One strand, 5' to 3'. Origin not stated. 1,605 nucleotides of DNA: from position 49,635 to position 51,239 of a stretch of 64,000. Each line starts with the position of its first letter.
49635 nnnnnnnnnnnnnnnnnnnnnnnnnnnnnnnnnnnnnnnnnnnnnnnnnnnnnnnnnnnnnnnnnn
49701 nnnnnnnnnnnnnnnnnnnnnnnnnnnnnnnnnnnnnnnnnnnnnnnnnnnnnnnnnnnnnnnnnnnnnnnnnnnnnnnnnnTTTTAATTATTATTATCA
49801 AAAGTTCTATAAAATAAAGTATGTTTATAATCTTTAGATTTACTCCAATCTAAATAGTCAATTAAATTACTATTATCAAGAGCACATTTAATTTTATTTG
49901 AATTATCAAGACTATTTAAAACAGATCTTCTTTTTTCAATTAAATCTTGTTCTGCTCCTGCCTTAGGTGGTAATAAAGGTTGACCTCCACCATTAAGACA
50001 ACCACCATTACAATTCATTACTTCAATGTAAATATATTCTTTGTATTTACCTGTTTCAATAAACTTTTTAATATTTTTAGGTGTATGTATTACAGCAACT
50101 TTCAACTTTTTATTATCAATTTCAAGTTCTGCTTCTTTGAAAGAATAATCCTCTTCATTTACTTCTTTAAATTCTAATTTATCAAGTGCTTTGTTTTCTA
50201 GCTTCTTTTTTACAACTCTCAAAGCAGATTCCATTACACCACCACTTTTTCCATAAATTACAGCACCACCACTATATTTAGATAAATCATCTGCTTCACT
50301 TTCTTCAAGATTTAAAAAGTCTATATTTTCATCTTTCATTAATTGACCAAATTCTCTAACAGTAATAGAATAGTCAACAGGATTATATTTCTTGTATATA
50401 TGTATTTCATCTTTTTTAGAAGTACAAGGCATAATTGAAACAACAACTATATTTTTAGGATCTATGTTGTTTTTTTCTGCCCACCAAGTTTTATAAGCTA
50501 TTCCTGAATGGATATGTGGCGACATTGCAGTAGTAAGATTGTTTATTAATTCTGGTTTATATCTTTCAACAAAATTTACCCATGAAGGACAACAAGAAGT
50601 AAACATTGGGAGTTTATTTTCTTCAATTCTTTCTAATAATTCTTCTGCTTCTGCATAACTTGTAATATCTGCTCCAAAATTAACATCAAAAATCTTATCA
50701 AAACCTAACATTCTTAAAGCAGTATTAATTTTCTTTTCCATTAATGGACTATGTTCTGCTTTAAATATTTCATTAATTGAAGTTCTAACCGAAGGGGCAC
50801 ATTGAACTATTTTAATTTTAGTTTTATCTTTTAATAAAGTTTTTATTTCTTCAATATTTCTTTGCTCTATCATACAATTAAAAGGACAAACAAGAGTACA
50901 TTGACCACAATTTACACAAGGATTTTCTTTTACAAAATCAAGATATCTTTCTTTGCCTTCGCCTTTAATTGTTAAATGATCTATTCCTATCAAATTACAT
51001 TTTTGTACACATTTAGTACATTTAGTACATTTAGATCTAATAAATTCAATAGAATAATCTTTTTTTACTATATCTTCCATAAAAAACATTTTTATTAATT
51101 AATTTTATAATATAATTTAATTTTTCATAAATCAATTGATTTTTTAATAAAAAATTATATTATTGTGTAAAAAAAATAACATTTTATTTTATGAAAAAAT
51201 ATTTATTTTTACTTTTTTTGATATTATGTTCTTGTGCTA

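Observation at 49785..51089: Complete-looking [FeFe]-hydrogenase (M2 type) in a genome that otherwise looks like a reduced alphaproteobacterium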

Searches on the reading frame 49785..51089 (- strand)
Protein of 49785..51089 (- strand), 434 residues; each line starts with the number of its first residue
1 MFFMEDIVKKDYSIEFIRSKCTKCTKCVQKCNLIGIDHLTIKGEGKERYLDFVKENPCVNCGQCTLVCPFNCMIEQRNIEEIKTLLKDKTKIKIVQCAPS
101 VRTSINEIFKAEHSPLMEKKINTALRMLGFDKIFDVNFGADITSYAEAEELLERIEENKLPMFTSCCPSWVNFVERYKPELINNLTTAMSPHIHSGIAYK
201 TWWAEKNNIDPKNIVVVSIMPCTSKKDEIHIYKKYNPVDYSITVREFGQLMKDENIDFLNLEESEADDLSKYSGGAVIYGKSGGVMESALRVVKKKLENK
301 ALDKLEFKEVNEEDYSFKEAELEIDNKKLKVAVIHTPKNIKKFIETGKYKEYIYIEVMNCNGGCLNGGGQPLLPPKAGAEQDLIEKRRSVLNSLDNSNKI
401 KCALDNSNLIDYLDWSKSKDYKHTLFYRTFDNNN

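Call 3: search_protein_families(library=pfam, proteins=[window:49785-51089:-], max_evalue=0.01)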
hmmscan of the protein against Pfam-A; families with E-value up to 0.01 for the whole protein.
window:49785-51089:- (434 aa): 10 families
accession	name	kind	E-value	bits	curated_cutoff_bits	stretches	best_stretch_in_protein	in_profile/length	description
PF02906.19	Fe_hyd_lg_C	-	2e-76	257.3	22.1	1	93-368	3-245/245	Iron only hydrogenase large subunit, C-terminal domain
PF14697.11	Fer4_21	-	2.6e-07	31.1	35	1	19-73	6-57/59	4Fe-4S dicluster domain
PF12838.12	Fer4_7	-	1.1e-05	26.3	27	1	20-72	1-52/52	4Fe-4S dicluster domain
PF12797.12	Fer4_2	-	1.1e-05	25.5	24.5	1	52-70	4-22/22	4Fe-4S binding domain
PF12837.12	Fer4_6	-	1.1e-05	25.5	25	1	53-72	4-23/24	4Fe-4S binding domain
PF13237.11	Fer4_10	-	1.3e-05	25.4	25.5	0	54-79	5-26/53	4Fe-4S dicluster domain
PF00037.32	Fer4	-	0.00011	22.3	21.1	1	56-72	6-22/24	4Fe-4S binding domain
PF13187.11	Fer4_9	-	0.00013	22.3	27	1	20-72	1-51/52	4Fe-4S dicluster domain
PF13484.11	Fer4_16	-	0.00028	22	30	0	58-88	2-33/66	4Fe-4S double cluster binding domain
PF17179.9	Fer4_22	-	0.0052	18.1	27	0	58-84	2-25/95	4Fe-4S dicluster domain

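Call 6: find_homologous_proteins(query=window:49785-51089:-)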
Query window:49785-51089:- (434 aa): 4690 proteins with E <= 0.001 among 8000 candidates; the best 120 are listed.
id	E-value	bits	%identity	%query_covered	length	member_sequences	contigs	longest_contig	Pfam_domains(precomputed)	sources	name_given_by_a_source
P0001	1.8e-291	984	100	99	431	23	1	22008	PF14697.12,PF02906.20,PF12797.13,PF12837.13,PF12838.13,PF13237.12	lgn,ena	-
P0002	8.6e-249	844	84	99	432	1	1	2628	PF14697.12,PF02906.20,PF12797.13,PF12838.13,PF13187.12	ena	-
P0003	2.3e-246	835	85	97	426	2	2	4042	PF14697.12,PF02906.20,PF12837.13,PF12838.13,PF13237.12,PF13187.12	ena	-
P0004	8.5e-246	834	84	97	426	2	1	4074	PF14697.12,PF02906.20,PF12797.13,PF12837.13,PF12838.13,PF13237.12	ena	-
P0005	7.9e-234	794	79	99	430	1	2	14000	PF14697.12,PF02906.20,PF12837.13,PF12838.13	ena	-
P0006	1.4e-211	721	71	98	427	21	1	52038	PF14697.12,PF02906.20,PF12797.13,PF12837.13,PF13237.12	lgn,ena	-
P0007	4.7e-206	703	69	98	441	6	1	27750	PF14697.12,PF02906.20,PF12838.13,PF13237.12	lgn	-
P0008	6.2e-204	696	71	98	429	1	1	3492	PF14697.12,PF02906.20,PF12837.13,PF00037.33,PF13237.12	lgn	-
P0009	2.9e-203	693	70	99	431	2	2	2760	PF14697.12,PF02906.20,PF12837.13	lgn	-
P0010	1.7e-196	671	69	98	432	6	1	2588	PF14697.12,PF02906.20,PF12797.13,PF12837.13,PF00037.33,PF12838.13,PF13237.12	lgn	-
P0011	8.3e-194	662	68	97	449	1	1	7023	PF14697.12,PF02906.20,PF12797.13,PF12837.13,PF00037.33,PF12838.13,PF13237.12,PF13187.12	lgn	-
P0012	7.5e-190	649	68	98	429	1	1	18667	PF14697.12,PF02906.20,PF12797.13,PF12837.13,PF00037.33,PF13237.12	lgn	-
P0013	1.1e-182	626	63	97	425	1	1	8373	PF14697.12,PF02906.20,PF12837.13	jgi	jgi:iron-only hydrogenase group A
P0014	4.6e-180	617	64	97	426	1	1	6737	PF14697.12,PF02906.20,PF13484.12,PF12838.13,PF13237.12,PF13187.12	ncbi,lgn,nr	ncbi:hypothetical protein FACS1894152_4290 [Bacilli bacterium]|nr:hypothetical protein FACS1894152_4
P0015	7.3e-178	610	62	97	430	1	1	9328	PF14697.12,PF02906.20,PF12797.13,PF12837.13,PF12838.13,PF22117.3,PF13237.12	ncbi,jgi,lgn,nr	ncbi:MAG: 4Fe-4S binding protein [Rickettsiales bacterium]|jgi:NADH-quinone oxidoreductase subunit G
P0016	6.3e-177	607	63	96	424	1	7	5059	PF14697.12,PF02906.20,PF12797.13,PF12837.13,PF00037.33,PF13237.12,PF13187.12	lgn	-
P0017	1.2e-176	606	62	96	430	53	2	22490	PF14697.12,PF02906.20,PF12797.13,PF12837.13,PF00037.33,PF13237.12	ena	-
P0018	8.3e-176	603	61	96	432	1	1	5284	PF14697.12,PF02906.20,PF12797.13,PF12838.13,PF13237.12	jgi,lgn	jgi:iron-only hydrogenase group A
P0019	5.2e-175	600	62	96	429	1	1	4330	PF14697.12,PF02906.20,PF12838.13,PF13187.12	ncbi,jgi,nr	ncbi:MAG: hypothetical protein LBP39_02450 [Rickettsiales bacterium]|jgi:NADH-quinone oxidoreductase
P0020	5.4e-174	597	61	97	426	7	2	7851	PF14697.12,PF02906.20,PF12797.13,PF12837.13,PF00037.33,PF13237.12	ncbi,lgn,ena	-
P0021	9.5e-174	596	61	96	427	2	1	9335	PF14697.12,PF02906.20,PF12837.13,PF12838.13,PF13187.12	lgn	-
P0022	4.0e-172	591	60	96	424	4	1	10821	PF14697.12,PF02906.20,PF12797.13,PF12837.13,PF00037.33,PF13237.12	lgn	-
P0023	8.2e-171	587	61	96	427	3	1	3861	PF14697.12,PF02906.20,PF12837.13,PF12838.13,PF13187.12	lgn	-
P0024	4.8e-166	571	62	90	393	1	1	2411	PF02906.20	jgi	jgi:iron-only hydrogenase group A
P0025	7.2e-166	570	58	96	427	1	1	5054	PF14697.12,PF02906.20,PF12797.13,PF12838.13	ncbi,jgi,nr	ncbi:MAG: hypothetical protein LBU15_03390 [Rickettsiales bacterium]|jgi:iron-only hydrogenase group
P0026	6.5e-162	557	56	96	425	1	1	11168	PF14697.12,PF02906.20,PF12837.13,PF00037.33,PF12838.13,PF13237.12,PF13187.12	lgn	-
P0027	5.5e-160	551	61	89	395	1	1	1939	PF02906.20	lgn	-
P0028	4.3e-158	545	60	95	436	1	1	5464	PF14697.12,PF02906.20,PF02256.23,PF00037.33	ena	-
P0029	5.0e-157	541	58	92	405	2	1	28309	PF02906.20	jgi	jgi:NADH-quinone oxidoreductase subunit G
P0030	7.8e-157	541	60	97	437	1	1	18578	PF14697.12,PF02906.20,PF00037.33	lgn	-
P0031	1.7e-155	536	57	96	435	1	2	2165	PF14697.12,PF02906.20,PF02256.23,PF00037.33,PF12838.13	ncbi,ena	-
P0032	2.0e-154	533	58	95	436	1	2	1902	PF14697.12,PF02906.20,PF02256.23,PF00037.33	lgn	-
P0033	7.9e-154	531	57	95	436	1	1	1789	PF14697.12,PF02906.20,PF02256.23,PF00037.33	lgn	-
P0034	1.5e-152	526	56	97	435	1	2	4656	PF14697.12,PF02906.20,PF02256.23,PF12837.13,PF00037.33,PF12838.13,PF13187.12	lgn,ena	-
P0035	5.7e-152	525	58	94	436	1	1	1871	PF14697.12,PF02906.20,PF02256.23,PF00037.33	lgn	-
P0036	6.9e-152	524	58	98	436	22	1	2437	PF14697.12,PF02906.20,PF02256.23,PF12837.13,PF00037.33,PF12838.13,PF13237.12,PF13187.12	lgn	-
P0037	5.7e-151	521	56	96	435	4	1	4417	PF14697.12,PF02906.20,PF02256.23,PF00037.33,PF12838.13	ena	-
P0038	2.4e-150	519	57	96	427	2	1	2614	PF14697.12,PF02906.20,PF12837.13,PF00037.33,PF13237.12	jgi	jgi:NADH-quinone oxidoreductase subunit G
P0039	5.7e-149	515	56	97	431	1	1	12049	PF14697.12,PF17179.10,PF02906.20,PF12797.13,PF12837.13,PF00037.33,PF13237.12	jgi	jgi:NADH-quinone oxidoreductase subunit G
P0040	1.6e-148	513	56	97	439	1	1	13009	PF14697.12,PF02906.20,PF12797.13,PF12837.13,PF00037.33,PF12838.13,PF13237.12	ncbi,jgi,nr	ncbi:MAG: hypothetical protein LBB09_03175 [Rickettsiales bacterium]|jgi:iron-only hydrogenase group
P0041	3.6e-145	502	55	98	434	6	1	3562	PF14697.12,PF02906.20,PF02256.23,PF12837.13,PF00037.33,PF13484.12,PF12838.13,PF13237.12,PF13187.12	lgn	-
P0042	4.7e-143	495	53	97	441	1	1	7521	PF14697.12,PF02906.20,PF02256.23,PF12837.13,PF00037.33,PF12838.13,PF13237.12,PF13187.12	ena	-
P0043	1.6e-141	490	55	97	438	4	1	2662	PF14697.12,PF02906.20,PF12797.13,PF12837.13,PF00037.33,PF13484.12,PF12838.13,PF13237.12,PF13187.12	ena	-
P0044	3.8e-141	489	56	98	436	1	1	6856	PF14697.12,PF02906.20,PF02256.23,PF12837.13,PF00037.33,PF13484.12,PF12838.13,PF13237.12,PF13187.12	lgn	-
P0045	3.4e-138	479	55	94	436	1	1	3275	PF14697.12,PF02906.20,PF02256.23,PF00037.33,PF12838.13,PF13187.12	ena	-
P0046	1.1e-133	464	52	97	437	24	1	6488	PF14697.12,PF02906.20,PF12797.13,PF12837.13,PF00037.33,PF12838.13,PF13187.12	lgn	-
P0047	4.1e-133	462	62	76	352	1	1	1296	PF14697.12,PF02906.20,PF00037.33,PF12838.13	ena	-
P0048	5.3e-133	462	53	98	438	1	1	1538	PF14697.12,PF02906.20,PF00037.33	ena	-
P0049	6.6e-133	462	60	77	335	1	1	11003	PF14697.12,PF02906.20,PF12797.13,PF12837.13,PF12838.13,PF13237.12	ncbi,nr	ncbi:MAG: hypothetical protein LBI29_04710, partial [Rickettsiales bacterium]|nr:hypothetical protei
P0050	7.8e-133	461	53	96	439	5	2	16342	PF14697.12,PF17179.10,PF02906.20,PF12837.13,PF00037.33,PF13484.12,PF12838.13,PF13237.12,PF13187.12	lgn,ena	-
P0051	9.6e-133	461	52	96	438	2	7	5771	PF14697.12,PF02906.20,PF12797.13,PF12837.13,PF00037.33,PF13484.12,PF12838.13,PF13237.12,PF13187.12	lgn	-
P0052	1.6e-132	460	53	96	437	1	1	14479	PF14697.12,PF02906.20,PF12837.13,PF00037.33,PF13484.12,PF12838.13,PF13237.12,PF13187.12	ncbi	-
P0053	1.9e-132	460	51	97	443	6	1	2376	PF14697.12,PF02906.20,PF02256.23,PF12837.13,PF00037.33,PF13484.12,PF12838.13,PF13237.12,PF13187.12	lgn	-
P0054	2.2e-132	460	53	96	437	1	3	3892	PF14697.12,PF02906.20,PF12837.13,PF00037.33,PF13484.12,PF12838.13,PF13237.12,PF13187.12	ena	-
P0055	2.4e-132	460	82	56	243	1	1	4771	PF02906.20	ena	-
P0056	3.7e-132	459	53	96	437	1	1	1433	PF14697.12,PF02906.20,PF12837.13,PF00037.33,PF13484.12,PF12838.13,PF13237.12,PF13187.12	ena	-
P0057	3.9e-132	459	53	96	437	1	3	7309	PF14697.12,PF02906.20,PF12837.13,PF00037.33,PF13484.12,PF12838.13,PF13237.12,PF13187.12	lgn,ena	-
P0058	4.4e-132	459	53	96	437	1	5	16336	PF14697.12,PF02906.20,PF12837.13,PF00037.33,PF13484.12,PF12838.13,PF13237.12,PF13187.12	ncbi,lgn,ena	-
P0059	6.1e-132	459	53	96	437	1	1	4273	PF14697.12,PF02906.20,PF12837.13,PF00037.33,PF13484.12,PF12838.13,PF13237.12,PF13187.12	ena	-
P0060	6.5e-132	458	53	96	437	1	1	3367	PF14697.12,PF02906.20,PF12837.13,PF00037.33,PF13484.12,PF12838.13,PF13237.12,PF13187.12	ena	-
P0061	7.3e-132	458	53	96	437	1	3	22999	PF14697.12,PF02906.20,PF12837.13,PF00037.33,PF13484.12,PF12838.13,PF13237.12,PF13187.12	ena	-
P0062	7.6e-132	458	53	96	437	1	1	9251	PF14697.12,PF02906.20,PF12837.13,PF00037.33,PF13484.12,PF12838.13,PF13237.12,PF13187.12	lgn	-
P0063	7.7e-132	458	53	96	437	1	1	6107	PF14697.12,PF02906.20,PF12837.13,PF00037.33,PF13484.12,PF12838.13,PF13237.12,PF13187.12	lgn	-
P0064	8.4e-132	458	53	96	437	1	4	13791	PF14697.12,PF02906.20,PF12837.13,PF00037.33,PF13484.12,PF12838.13,PF13237.12,PF13187.12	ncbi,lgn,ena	-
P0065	1.1e-131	458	53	96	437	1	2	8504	PF14697.12,PF02906.20,PF12837.13,PF00037.33,PF13484.12,PF12838.13,PF13237.12,PF13187.12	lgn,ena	-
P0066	1.2e-131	458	53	96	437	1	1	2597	PF14697.12,PF02906.20,PF12837.13,PF00037.33,PF13484.12,PF12838.13,PF13237.12,PF13187.12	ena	-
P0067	1.2e-131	458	53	96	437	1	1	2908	PF14697.12,PF02906.20,PF12837.13,PF00037.33,PF13484.12,PF12838.13,PF13237.12,PF13187.12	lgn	-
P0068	1.3e-131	457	52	97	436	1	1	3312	PF14697.12,PF02906.20,PF02256.23,PF12837.13,PF00037.33,PF12838.13,PF13237.12,PF13187.12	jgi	jgi:iron-only hydrogenase group A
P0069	1.7e-131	457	53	96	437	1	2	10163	PF14697.12,PF02906.20,PF12837.13,PF00037.33,PF13484.12,PF12838.13,PF13237.12,PF13187.12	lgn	-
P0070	1.7e-131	457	53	96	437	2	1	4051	PF14697.12,PF02906.20,PF12837.13,PF00037.33,PF13484.12,PF12838.13,PF13237.12,PF13187.12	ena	-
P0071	5.6e-131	455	52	96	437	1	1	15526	PF14697.12,PF02906.20,PF12837.13,PF00037.33,PF13484.12,PF12838.13,PF13187.12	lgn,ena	-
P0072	7.8e-131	455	52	97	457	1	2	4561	PF14697.12,PF02906.20,PF12797.13,PF12837.13,PF00037.33,PF13484.12,PF12838.13,PF13237.12,PF13187.12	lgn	-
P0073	1.0e-130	454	52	97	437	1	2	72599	PF14697.12,PF02906.20,PF12797.13,PF12837.13,PF00037.33,PF13484.12,PF12838.13,PF13187.12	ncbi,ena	-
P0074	1.7e-130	454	52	97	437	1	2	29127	PF14697.12,PF02906.20,PF12797.13,PF12837.13,PF00037.33,PF13484.12,PF12838.13,PF13187.12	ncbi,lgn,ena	-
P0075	2.4e-130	453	50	97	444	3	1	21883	PF14697.12,PF02906.20,PF12797.13,PF02256.23,PF12837.13,PF00037.33,PF13484.12,PF12838.13,PF13237.12,PF13187.12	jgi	-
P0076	3.4e-130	453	53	97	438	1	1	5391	PF14697.12,PF02906.20,PF12797.13,PF12837.13,PF00037.33,PF13484.12,PF12838.13,PF13237.12,PF13187.12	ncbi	-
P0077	4.1e-130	453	54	94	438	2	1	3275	PF14697.12,PF02906.20,PF12837.13,PF00037.33,PF13484.12,PF12838.13,PF13187.12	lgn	-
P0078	6.3e-130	452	52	96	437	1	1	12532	PF14697.12,PF02906.20,PF12837.13,PF00037.33,PF13484.12,PF12838.13,PF13187.12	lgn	-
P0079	2.9e-129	450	52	95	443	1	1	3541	PF14697.12,PF02906.20,PF12837.13,PF00037.33,PF12838.13,PF13237.12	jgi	jgi:iron-only hydrogenase group A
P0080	3.5e-129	449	51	97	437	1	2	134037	PF14697.12,PF02906.20,PF12837.13,PF00037.33,PF13484.12,PF12838.13,PF13237.12,PF13187.12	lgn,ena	-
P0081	3.8e-129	449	50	97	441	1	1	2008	PF14697.12,PF02906.20,PF12837.13,PF00037.33,PF13484.12,PF12838.13,PF13237.12,PF13187.12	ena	-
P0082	4.2e-129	449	51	97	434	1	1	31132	PF14697.12,PF02906.20,PF12837.13,PF00037.33,PF13484.12,PF12838.13,PF13187.12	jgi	-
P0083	4.7e-129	449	50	97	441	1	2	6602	PF14697.12,PF02906.20,PF12837.13,PF00037.33,PF13484.12,PF12838.13,PF13237.12,PF13187.12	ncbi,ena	-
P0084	1.5e-128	447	51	97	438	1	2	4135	PF14697.12,PF02906.20,PF12797.13,PF02256.23,PF12837.13,PF00037.33,PF13484.12,PF12838.13,PF13187.12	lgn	-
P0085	3.9e-128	446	50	95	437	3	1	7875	PF14697.12,PF02906.20,PF12797.13,PF12837.13,PF00037.33,PF13484.12,PF12838.13,PF13237.12,PF13187.12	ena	-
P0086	4.7e-128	446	50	96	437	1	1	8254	PF14697.12,PF02906.20,PF02256.23,PF12837.13,PF00037.33,PF13484.12,PF12838.13,PF13237.12,PF13187.12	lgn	-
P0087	7.0e-128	445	50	97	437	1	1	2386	PF14697.12,PF02906.20,PF12837.13,PF00037.33,PF12838.13,PF13187.12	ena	-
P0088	9.1e-128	445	51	97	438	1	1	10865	PF14697.12,PF02906.20,PF12797.13,PF12837.13,PF00037.33,PF13484.12,PF12838.13,PF13237.12,PF13187.12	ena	-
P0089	1.6e-127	444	51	97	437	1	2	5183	PF14697.12,PF02906.20,PF12797.13,PF02256.23,PF12837.13,PF00037.33,PF13484.12,PF12838.13,PF13187.12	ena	-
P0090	7.9e-127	442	50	97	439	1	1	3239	PF14697.12,PF02906.20,PF12837.13,PF00037.33,PF13484.12,PF12838.13,PF13237.12,PF13187.12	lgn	-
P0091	1.2e-126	441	50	97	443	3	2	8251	PF14697.12,PF02906.20,PF02256.23,PF12837.13,PF00037.33,PF12838.13,PF13187.12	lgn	-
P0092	9.3e-126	438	51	96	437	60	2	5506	PF14697.12,PF02906.20,PF12797.13,PF12837.13,PF00037.33,PF13484.12,PF12838.13,PF13237.12,PF13187.12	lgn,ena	-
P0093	2.9e-124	433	51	96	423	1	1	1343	PF02906.20,PF00037.33,PF12838.13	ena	-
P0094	5.7e-124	432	50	96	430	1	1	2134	PF14697.12,PF02906.20,PF12837.13,PF00037.33,PF13484.12,PF12838.13,PF13237.12,PF13187.12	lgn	-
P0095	1.0e-123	431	50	96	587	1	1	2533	PF14697.12,PF13510.12,PF02906.20,PF00111.33,PF02256.23,PF00037.33,PF12838.13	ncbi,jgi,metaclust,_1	metaclust:\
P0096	6.9e-122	425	50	98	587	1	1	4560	PF14697.12,PF13510.12,PF02906.20,PF00111.33,PF02256.23,PF00037.33,PF12838.13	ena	-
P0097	6.6e-121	422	48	97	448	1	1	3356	PF14697.12,PF02906.20,PF12797.13,PF12837.13,PF00037.33,PF13484.12,PF12838.13,PF13237.12,PF13187.12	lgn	-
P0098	8.1e-120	419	49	95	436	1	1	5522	PF14697.12,PF02906.20,PF12797.13,PF12837.13,PF00037.33,PF13484.12,PF12838.13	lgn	-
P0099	1.2e-119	418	50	95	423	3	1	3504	PF14697.12,PF02906.20,PF12837.13,PF00037.33,PF12838.13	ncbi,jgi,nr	ncbi:MAG: 4Fe-4S binding protein [Rickettsiales bacterium]|jgi:iron-only hydrogenase group A|nr:4Fe-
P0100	3.8e-119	416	49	96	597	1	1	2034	PF13510.12,PF10588.15,PF02906.20,PF00111.33,PF02256.23,PF12838.13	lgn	-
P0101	2.5e-118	414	48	99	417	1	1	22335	PF14697.12,PF02906.20,PF12837.13,PF00037.33,PF13484.12,PF12838.13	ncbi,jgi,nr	ncbi:MAG: 4Fe-4S binding protein [Rickettsiales bacterium]|jgi:iron-only hydrogenase group A|nr:4Fe-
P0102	4.2e-118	413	47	98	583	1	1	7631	PF14697.12,PF13510.12,PF02906.20,PF00111.33,PF02256.23,PF00037.33,PF12838.13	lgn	-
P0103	4.7e-117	409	50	93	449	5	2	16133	PF14697.12,PF02906.20,PF02256.23,PF00037.33,PF12838.13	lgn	-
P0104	3.0e-116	407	50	93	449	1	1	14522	PF14697.12,PF02906.20,PF02256.23,PF00037.33,PF12838.13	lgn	-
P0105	3.0e-116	407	48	97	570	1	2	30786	PF14697.12,PF13510.12,PF10588.15,PF02906.20,PF02256.23,PF00037.33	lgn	-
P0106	1.1e-115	405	50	93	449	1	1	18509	PF02906.20,PF02256.23,PF00037.33,PF12838.13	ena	-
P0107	3.6e-115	403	49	94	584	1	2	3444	PF14697.12,PF13510.12,PF10588.15,PF02906.20,PF00111.33,PF02256.23,PF00037.33,PF12838.13,PF13187.12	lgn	-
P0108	3.7e-115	403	50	93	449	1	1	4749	PF02906.20,PF02256.23,PF00037.33,PF13484.12,PF12838.13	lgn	-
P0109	9.1e-115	402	50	91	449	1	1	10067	PF02906.20,PF02256.23,PF00037.33,PF12838.13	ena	-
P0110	1.0e-114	402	48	95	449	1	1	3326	PF14697.12,PF02906.20,PF02256.23,PF00037.33,PF12838.13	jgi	-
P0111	1.1e-114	402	46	96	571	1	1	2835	PF14697.12,PF13510.12,PF10588.15,PF02906.20,PF00111.33,PF02256.23,PF12837.13,PF00037.33,PF12838.13,PF13237.12,PF13187.12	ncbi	-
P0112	2.3e-114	401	47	98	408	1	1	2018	PF14697.12,PF02906.20,PF12837.13,PF00037.33,PF12838.13,PF13237.12,PF13187.12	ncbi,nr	ncbi:MAG: hypothetical protein Ta2D_11660 [Rickettsiales bacterium]|nr:MAG: hypothetical protein Ta2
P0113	2.4e-114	401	44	98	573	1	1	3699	PF13510.12,PF02906.20,PF00111.33,PF02256.23,PF13187.12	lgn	-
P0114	3.5e-114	400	48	94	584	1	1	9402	PF14697.12,PF13510.12,PF10588.15,PF02906.20,PF00111.33,PF02256.23,PF00037.33,PF12838.13,PF13187.12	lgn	-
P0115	4.0e-114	400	46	99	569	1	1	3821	PF14697.12,PF13510.12,PF10588.15,PF02906.20,PF00111.33,PF02256.23,PF00037.33,PF12838.13,PF13237.12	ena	-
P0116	4.4e-114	400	50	93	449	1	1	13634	PF02906.20,PF02256.23,PF00037.33,PF12838.13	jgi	-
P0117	4.5e-114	400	46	96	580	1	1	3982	PF14697.12,PF13510.12,PF02906.20,PF00111.33,PF02256.23,PF12838.13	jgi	jgi:iron-only hydrogenase group A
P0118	5.2e-114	399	47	96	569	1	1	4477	PF14697.12,PF13510.12,PF10588.15,PF02906.20,PF02256.23,PF00037.33,PF12838.13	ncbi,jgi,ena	-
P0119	9.5e-114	399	48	94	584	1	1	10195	PF14697.12,PF13510.12,PF10588.15,PF02906.20,PF00111.33,PF02256.23,PF00037.33,PF12838.13,PF13183.12,PF13187.12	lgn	-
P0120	1.3e-113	398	45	98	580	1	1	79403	PF14697.12,PF13510.12,PF02906.20,PF00111.33,PF02256.23,PF00037.33,PF12838.13,PF13183.12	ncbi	-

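Call 13: find_related_loci(query=window:49785-51089:-, collection=genome_contigs, flank=10000)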
Query window:49785-51089:- (434 aa) in genome_contigs; peptide patterns used: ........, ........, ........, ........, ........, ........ (x = any residue, [..] = any of these).
52 stretches matched a pattern; 3 encode a relative of the query (tblastn E <= 1e-3); 3 distinct loci.
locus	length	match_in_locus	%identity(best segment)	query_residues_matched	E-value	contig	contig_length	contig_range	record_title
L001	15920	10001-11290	69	6-433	0e+0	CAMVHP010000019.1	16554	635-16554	MAG TPA_asm: uncultured Rickettsiales bacterium isolate SRR8387716_bin.52_metaWRAP_v1.3_MAG genome assembly, contig: ERZ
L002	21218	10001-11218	45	14-415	1e-106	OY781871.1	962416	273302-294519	MAG: Candidatus Gracilibacteria bacterium isolate aa87c5ac-7a06-4bd6-af26-82c4354fe085 genome assembly, chromosome: 1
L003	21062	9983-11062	51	7-358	2e-103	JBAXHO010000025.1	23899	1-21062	MAG: bacterium isolate ELA325 MAG325_25, whole genome shotgun sequence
